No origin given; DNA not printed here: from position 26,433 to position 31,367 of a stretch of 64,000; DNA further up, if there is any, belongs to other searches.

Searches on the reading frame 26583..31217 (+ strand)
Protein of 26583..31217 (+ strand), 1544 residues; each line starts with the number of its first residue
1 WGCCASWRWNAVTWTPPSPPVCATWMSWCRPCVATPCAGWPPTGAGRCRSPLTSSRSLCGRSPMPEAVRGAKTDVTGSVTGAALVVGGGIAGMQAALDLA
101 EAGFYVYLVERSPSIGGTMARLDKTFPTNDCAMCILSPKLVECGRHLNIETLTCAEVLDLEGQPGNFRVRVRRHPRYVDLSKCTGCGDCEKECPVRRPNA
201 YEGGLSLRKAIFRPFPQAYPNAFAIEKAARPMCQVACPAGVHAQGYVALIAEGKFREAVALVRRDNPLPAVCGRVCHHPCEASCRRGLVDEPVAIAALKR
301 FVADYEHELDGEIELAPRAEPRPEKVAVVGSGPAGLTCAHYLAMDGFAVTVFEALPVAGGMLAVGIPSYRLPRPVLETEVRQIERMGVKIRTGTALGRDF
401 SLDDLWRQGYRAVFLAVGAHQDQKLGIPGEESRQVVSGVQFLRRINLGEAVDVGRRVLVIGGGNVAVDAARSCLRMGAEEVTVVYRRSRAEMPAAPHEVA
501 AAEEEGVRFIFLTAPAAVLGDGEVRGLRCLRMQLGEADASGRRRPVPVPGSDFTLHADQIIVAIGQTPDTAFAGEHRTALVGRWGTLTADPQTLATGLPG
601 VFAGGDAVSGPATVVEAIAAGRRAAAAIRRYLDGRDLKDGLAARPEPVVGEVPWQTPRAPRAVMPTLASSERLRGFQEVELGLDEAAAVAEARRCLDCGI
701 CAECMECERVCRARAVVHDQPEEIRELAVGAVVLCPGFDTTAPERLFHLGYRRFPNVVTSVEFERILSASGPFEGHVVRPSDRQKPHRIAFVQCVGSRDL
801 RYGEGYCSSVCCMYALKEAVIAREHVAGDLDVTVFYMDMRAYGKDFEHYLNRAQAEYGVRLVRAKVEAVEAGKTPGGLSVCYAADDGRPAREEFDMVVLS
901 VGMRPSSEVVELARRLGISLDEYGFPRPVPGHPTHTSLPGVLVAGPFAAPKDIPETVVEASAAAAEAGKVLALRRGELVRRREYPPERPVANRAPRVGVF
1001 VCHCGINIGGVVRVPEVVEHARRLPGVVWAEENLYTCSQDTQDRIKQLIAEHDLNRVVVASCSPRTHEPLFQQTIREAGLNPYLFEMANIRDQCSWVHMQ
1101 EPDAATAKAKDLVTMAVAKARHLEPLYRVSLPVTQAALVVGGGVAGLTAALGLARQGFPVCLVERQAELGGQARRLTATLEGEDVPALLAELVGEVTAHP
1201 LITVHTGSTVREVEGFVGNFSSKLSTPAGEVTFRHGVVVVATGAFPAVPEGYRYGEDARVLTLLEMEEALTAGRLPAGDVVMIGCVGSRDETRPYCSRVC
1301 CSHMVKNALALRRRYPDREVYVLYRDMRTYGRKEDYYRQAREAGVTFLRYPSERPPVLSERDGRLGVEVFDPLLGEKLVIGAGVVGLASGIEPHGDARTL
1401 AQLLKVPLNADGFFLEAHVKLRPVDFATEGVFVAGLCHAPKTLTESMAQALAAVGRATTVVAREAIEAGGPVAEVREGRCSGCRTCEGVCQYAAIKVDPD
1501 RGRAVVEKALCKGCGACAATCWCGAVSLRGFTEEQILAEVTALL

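Call 7: search_protein_families(library=pfam, proteins=[window:26583-31217:+])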
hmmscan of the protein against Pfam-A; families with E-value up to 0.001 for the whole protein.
window:26583-31217:+ (1544 aa): 24 families
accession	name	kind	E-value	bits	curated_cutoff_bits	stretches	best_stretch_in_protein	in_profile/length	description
PF07992.20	Pyr_redox_2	-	5.6e-60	203.7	26.1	4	325-621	2-291/291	Pyridine nucleotide-disulphide oxidoreductase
PF13450.12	NAD_binding_8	-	1e-23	83.8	21.9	3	328-362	1-35/68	NAD(P)-binding Rossmann-like domain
PF14691.11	Fer4_20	-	2.5e-20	72.8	25.8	1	229-308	28-110/113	Dihydroprymidine dehydrogenase domain II, 4Fe-4S cluster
PF13738.12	Pyr_redox_3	-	3e-20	73.1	30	1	412-605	127-305/305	Pyridine nucleotide-disulphide oxidoreductase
PF12831.13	FAD_oxidored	-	4.2e-20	72.9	27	2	1138-1182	3-48/416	FAD dependent oxidoreductase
PF01266.30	DAO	-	3.7e-17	63.3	27.9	3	1138-1178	3-44/353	FAD dependent oxidoreductase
PF00070.33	Pyr_redox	-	7e-16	59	22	1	456-525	1-75/82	Pyridine nucleotide-disulphide oxidoreductase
PF00890.30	FAD_binding_2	-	4.5e-15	56.2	20.4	3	84-120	3-39/414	FAD binding domain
PF01946.23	Thi4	-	1e-13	51.5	26.2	1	325-362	19-58/235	Thi4 family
PF01593.30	Amino_oxidase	-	8.4e-12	45.5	19.8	0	334-360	2-28/443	Flavin containing amine oxidoreductase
PF01134.28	GIDA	-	3.9e-09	36.5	22.1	0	84-113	3-29/391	Glucose inhibited division protein A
PF03486.20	HI0933_like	-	9.1e-09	35.6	50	0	325-358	2-35/244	HI0933-like protein Rossmann domain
PF01494.25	FAD_binding_3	-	7.6e-08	32.4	22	1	1137-1169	4-36/349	FAD binding domain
PF13241.12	NAD_binding_7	-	1.5e-07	32.4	22.1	0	454-490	7-42/104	Putative NAD(P)-binding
PF05834.18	Lycopene_cycl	-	4.7e-07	29.7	23.4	0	1138-1194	3-59/380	Lycopene cyclase protein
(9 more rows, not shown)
